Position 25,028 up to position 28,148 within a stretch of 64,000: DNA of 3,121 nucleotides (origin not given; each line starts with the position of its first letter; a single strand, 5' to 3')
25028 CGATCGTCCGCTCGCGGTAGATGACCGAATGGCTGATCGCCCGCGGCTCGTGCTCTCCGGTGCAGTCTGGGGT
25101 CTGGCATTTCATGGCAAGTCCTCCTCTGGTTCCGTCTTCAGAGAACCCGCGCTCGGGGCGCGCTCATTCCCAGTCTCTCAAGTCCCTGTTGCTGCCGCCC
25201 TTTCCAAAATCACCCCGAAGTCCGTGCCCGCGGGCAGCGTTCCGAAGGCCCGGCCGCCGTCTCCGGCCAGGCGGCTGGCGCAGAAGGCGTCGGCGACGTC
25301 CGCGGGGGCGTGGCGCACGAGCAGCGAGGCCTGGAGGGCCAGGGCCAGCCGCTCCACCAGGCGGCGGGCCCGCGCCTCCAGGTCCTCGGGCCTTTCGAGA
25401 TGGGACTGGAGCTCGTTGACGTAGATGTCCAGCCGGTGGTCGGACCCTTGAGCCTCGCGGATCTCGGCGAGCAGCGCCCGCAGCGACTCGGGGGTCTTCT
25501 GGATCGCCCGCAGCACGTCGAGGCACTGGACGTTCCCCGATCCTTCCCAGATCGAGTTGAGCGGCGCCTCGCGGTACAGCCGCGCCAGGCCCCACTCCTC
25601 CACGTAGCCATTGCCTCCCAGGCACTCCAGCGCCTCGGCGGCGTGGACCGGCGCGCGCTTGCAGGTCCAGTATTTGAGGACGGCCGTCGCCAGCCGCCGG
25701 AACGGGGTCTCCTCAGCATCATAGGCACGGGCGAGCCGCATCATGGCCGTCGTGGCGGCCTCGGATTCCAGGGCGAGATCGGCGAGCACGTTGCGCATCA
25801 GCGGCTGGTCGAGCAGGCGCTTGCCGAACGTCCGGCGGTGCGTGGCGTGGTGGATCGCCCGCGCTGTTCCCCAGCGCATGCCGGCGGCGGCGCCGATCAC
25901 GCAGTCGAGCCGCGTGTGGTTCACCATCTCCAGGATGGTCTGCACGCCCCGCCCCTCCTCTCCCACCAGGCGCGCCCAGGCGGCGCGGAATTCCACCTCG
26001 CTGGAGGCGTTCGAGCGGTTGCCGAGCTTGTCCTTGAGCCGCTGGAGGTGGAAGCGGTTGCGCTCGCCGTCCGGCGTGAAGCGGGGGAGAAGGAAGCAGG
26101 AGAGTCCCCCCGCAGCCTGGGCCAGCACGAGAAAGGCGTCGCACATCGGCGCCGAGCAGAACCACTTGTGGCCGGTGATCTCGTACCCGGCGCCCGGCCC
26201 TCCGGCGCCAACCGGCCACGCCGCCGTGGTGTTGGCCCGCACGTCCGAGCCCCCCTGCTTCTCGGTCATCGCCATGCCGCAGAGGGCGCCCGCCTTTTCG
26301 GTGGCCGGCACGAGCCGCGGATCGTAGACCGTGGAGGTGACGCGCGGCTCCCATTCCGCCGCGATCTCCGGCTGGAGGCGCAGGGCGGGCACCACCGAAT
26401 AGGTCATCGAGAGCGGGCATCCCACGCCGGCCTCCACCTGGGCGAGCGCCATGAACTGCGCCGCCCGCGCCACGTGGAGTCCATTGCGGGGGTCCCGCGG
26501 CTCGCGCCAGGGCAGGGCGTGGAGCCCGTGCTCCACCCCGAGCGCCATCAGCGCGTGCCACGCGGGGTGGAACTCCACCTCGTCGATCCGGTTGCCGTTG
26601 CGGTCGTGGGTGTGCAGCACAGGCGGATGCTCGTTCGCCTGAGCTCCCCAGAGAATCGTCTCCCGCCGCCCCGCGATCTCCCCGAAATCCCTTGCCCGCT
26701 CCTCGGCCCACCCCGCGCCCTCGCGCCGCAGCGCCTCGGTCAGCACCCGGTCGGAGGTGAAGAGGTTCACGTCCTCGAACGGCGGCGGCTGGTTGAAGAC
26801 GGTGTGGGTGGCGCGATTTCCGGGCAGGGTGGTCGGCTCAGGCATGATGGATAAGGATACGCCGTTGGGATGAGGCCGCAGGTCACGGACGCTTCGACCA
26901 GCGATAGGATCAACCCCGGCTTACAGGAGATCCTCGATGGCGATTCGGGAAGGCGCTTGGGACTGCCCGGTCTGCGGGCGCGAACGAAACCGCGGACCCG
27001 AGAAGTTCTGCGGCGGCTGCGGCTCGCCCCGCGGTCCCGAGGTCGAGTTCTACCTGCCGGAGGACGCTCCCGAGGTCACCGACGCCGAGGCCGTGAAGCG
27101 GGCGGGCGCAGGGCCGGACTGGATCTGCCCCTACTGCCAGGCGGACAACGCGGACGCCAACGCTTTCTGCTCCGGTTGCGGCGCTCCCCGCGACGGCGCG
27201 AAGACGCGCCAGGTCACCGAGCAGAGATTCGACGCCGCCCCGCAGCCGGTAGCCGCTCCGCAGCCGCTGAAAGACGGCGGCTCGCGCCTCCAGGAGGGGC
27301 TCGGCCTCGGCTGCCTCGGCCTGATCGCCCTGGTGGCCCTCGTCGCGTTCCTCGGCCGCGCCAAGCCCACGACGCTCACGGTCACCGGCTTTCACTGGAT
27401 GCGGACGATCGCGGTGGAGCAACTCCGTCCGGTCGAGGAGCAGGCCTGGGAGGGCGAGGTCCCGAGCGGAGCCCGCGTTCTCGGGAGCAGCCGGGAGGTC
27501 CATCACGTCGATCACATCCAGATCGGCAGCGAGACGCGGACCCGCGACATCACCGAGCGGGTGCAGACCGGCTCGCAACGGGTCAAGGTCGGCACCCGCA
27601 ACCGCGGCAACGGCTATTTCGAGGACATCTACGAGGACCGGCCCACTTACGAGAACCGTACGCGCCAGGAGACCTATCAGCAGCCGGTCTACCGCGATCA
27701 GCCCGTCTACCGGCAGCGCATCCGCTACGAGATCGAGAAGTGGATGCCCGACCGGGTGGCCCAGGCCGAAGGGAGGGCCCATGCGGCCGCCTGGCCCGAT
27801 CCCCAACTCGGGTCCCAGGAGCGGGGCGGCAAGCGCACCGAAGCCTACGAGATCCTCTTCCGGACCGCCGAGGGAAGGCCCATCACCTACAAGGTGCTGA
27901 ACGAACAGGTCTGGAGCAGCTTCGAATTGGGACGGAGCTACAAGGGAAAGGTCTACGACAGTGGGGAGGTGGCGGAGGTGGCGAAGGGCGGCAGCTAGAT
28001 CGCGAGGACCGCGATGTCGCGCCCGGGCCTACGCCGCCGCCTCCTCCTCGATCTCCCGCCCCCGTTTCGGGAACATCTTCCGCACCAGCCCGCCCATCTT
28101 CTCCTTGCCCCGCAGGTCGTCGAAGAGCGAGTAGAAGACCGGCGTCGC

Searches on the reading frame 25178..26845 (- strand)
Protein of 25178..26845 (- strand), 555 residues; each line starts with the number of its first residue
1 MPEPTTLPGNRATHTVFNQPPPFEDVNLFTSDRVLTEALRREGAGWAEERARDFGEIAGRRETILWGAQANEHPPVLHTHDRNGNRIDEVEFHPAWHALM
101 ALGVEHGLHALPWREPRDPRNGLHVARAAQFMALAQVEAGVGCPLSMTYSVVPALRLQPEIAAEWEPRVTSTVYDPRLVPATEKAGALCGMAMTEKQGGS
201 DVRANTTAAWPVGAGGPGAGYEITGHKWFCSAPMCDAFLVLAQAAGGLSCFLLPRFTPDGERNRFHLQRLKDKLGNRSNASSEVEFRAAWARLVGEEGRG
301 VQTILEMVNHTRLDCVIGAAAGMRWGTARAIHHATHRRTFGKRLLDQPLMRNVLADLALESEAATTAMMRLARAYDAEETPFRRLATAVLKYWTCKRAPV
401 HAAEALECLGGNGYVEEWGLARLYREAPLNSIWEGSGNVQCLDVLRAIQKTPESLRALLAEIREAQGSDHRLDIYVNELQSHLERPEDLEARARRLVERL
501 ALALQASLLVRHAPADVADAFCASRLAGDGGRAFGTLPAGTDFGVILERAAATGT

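Call 7: search_protein_families(library=pfam, proteins=[window:25178-26845:-], max_evalue=0.01)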
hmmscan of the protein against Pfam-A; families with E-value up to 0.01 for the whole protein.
window:25178-26845:- (555 aa): 5 families
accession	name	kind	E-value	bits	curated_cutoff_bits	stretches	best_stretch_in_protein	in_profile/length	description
PF18158.6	AidB_N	-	8.9e-63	211.5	22.9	1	18-176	1-156/156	Adaptive response protein AidB N-terminal domain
PF00441.29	Acyl-CoA_dh_1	-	3.4e-34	118.6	22.4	1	298-448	1-149/150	Acyl-CoA dehydrogenase, C-terminal domain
PF02770.24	Acyl-CoA_dh_M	-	5.3e-16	59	33.3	1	190-287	1-95/97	Acyl-CoA dehydrogenase, middle domain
PF08028.16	Acyl-CoA_dh_2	-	5.7e-06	27.1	22.7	1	316-427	7-123/134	Acyl-CoA dehydrogenase, C-terminal domain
PF22924.1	ACOX_C_alpha1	-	2.6e-05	24.5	27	1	376-447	96-167/169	Acyl-CoA oxidase, C-alpha1 domain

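Call 8: search_protein_families(library=ncbifam, proteins=[window:25178-26845:-], max_evalue=0.01)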
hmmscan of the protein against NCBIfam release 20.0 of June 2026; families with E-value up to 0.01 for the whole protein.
window:25178-26845:- (555 aa): 13 families
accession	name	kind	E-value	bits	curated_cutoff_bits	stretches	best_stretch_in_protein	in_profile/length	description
NF008594.0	PRK11561.1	equivalog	1.9e-168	561.1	545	1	12-528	4-517/540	isovaleryl-CoA dehydrogenase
NF043006.1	CyhCrbnylCoADH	equivalog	2.2e-25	89.5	650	1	177-450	108-377/380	cyclohexane-1-carbonyl-CoA dehydrogenase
NF042972.1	AcrlCoAredClosAcrC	equivalog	5.1e-23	81.4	640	1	179-448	110-376/378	acryloyl-CoA reductase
NF045552.1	GlutCoADH_Des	equivalog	5.3e-23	81.8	470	1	177-439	110-370/387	glutaryl-CoA dehydrogenase Acd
NF058590.1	AcCoDHFadEBacil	equivalog_domain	7.2e-16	57.8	600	1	186-450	134-412/586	acyl-CoA dehydrogenase FadE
NF053553.1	prodigi_MBC_PigA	equivalog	7.8e-15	54.9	500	1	189-440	123-371/381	prodigiosin MBC biosynthesis dehydrogenase PigA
NF008997.0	PRK12341.1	equivalog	1.2e-12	47.6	537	1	190-450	121-378/382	acyl-CoA dehydrogenase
NF042439.1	SulpropCoADesulf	equivalog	4.5e-12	45.4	600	1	188-440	107-362/379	3-sulfinopropanoyl-CoA desulfinase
NF002885.1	PRK03354.1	equivalog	6.7e-12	45.1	540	1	189-449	119-374/378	crotonobetainyl-CoA dehydrogenase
NF045652.1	ProlPCPDhRedW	equivalog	8.9e-12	44.5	650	1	180-448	109-373/376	L-prolyl-[peptidyl-carrier protein] dehydrogenase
NF052270.1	Staph_DH_FadE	equivalog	1.3e-11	43.9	600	1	189-448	140-393/400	acyl-CoA dehydrogenase FadE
TIGR03207.1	cyc_hxne_CoA_dh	equivalog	7.2e-08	31.5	575.35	1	186-429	113-352/372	cyclohexanecarboxyl-CoA dehydrogenase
NF037942.1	ac_ACP_DH_MbtN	equivalog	2.6e-06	26.4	700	1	187-439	110-356/376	mycobactin biosynthesis acyl-ACP dehydrogenase MbtN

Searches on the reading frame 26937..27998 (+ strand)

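Call 7: search_protein_families(library=pfam, proteins=[window:26937-27998:+], max_evalue=0.01)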
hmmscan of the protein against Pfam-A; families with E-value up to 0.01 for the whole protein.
window:26937-27998:+ (353 aa): 4 families
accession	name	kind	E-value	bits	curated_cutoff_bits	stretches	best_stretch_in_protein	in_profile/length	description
PF00641.23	Zn_ribbon_RanBP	-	1.7e-06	27.6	27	1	4-32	1-28/30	Zn-finger in Ran binding protein and others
PF13240.11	Zn_Ribbon_1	-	1.9e-05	24.7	25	1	64-84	2-22/23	zinc-ribbon domain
PF12773.13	DZR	-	0.0001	22.8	27.3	0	64-84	1-21/45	Double zinc ribbon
PF02891.26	zf-MIZ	-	0.0069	16.6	33.5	0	4-14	38-48/50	MIZ/SP-RING zinc finger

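Call 8: search_protein_families(library=ncbifam, proteins=[window:26937-27998:+], max_evalue=0.01)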
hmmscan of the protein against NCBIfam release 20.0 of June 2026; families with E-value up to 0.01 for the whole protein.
window:26937-27998:+ (353 aa): 0 families
